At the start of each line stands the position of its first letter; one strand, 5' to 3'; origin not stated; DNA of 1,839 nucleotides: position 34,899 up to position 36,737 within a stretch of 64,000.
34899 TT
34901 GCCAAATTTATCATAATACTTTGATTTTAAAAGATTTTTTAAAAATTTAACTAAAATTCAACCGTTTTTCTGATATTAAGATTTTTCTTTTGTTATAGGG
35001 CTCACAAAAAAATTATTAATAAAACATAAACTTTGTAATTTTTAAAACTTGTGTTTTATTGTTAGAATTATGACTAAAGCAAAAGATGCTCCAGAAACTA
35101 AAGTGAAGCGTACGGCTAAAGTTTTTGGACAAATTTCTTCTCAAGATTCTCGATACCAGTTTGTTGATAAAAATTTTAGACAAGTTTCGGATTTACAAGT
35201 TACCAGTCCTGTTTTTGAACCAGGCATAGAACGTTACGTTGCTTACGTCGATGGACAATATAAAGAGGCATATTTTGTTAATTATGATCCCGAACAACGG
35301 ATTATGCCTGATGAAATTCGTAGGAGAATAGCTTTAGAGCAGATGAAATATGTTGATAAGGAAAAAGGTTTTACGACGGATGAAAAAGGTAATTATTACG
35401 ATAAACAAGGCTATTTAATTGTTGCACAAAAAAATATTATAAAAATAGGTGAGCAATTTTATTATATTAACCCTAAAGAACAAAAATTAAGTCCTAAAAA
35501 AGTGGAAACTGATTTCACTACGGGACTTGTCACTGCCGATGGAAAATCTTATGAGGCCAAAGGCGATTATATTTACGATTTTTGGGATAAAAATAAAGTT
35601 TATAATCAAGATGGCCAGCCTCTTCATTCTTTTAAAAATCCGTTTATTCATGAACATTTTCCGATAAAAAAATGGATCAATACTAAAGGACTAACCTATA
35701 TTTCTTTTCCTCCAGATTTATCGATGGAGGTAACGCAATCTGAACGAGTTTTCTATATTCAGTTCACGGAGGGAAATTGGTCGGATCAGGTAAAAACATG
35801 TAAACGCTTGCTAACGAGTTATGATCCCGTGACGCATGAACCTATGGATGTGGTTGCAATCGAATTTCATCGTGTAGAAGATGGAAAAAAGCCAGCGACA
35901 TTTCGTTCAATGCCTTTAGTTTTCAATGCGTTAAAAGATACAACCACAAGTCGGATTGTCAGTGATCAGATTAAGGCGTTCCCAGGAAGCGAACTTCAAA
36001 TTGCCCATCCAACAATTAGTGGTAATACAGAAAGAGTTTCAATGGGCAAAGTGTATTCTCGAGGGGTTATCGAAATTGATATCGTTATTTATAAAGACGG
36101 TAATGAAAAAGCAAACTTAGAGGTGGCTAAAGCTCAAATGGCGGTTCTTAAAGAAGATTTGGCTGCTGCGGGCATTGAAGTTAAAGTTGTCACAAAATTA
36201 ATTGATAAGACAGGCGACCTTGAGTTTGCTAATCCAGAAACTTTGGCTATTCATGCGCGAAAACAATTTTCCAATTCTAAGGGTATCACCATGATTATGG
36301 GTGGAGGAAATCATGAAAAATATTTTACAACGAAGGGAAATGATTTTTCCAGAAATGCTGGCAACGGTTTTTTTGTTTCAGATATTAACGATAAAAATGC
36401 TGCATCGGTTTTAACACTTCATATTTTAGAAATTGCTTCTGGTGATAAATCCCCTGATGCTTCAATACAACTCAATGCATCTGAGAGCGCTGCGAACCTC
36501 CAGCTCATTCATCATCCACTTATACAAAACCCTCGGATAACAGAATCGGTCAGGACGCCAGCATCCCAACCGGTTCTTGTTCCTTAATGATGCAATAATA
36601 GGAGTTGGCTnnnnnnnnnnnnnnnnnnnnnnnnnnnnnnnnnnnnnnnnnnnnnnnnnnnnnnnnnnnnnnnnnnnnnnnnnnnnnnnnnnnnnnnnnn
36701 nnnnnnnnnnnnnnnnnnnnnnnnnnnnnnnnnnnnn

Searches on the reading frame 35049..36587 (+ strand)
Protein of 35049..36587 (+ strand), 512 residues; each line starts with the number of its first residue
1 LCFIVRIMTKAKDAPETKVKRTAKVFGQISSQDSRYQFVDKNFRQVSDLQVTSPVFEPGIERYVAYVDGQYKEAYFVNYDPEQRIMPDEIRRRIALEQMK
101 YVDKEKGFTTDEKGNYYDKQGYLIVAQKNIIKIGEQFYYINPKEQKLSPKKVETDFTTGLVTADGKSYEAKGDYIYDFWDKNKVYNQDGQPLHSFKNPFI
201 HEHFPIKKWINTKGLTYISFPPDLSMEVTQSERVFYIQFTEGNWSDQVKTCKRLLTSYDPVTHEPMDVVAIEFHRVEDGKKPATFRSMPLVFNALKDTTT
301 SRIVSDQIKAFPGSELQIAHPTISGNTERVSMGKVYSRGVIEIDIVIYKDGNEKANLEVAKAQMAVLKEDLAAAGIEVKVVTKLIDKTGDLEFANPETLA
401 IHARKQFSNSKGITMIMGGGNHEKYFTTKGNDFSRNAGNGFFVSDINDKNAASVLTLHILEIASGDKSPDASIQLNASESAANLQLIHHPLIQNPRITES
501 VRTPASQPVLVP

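Call 7: search_protein_families(library=pfam, proteins=[window:35049-36587:+], max_evalue=0.1)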
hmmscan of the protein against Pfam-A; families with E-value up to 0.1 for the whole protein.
window:35049-36587:+ (512 aa): 0 families

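Call 17: search_protein_families(library=ncbifam, proteins=[window:35049-36587:+], max_evalue=0.1)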
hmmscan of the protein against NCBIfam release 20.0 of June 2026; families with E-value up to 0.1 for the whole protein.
window:35049-36587:+ (512 aa): 0 families

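Call 63: search_protein_families(library=phrogs, proteins=[window:35049-36587:+], max_evalue=0.01)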
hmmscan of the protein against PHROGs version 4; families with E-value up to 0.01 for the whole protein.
window:35049-36587:+ (512 aa): 0 families

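Call 64: search_protein_families(library=padloc, proteins=[window:35049-36587:+], max_evalue=0.01)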
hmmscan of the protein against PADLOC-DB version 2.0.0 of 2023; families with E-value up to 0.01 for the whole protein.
window:35049-36587:+ (512 aa): 0 families

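Call 65: search_solved_structures(query=window:35049-36587:+, max_evalue=1)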
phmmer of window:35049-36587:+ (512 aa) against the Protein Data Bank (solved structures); distinct sequences matched with E-value up to 1: 2.
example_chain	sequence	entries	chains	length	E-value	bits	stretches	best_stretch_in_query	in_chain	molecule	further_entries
2jnx_A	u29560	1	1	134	0.15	14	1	347-427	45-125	Calcium binding protein 2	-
8pjv_A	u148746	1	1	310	0.48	12.3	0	452-480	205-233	SAKe6DR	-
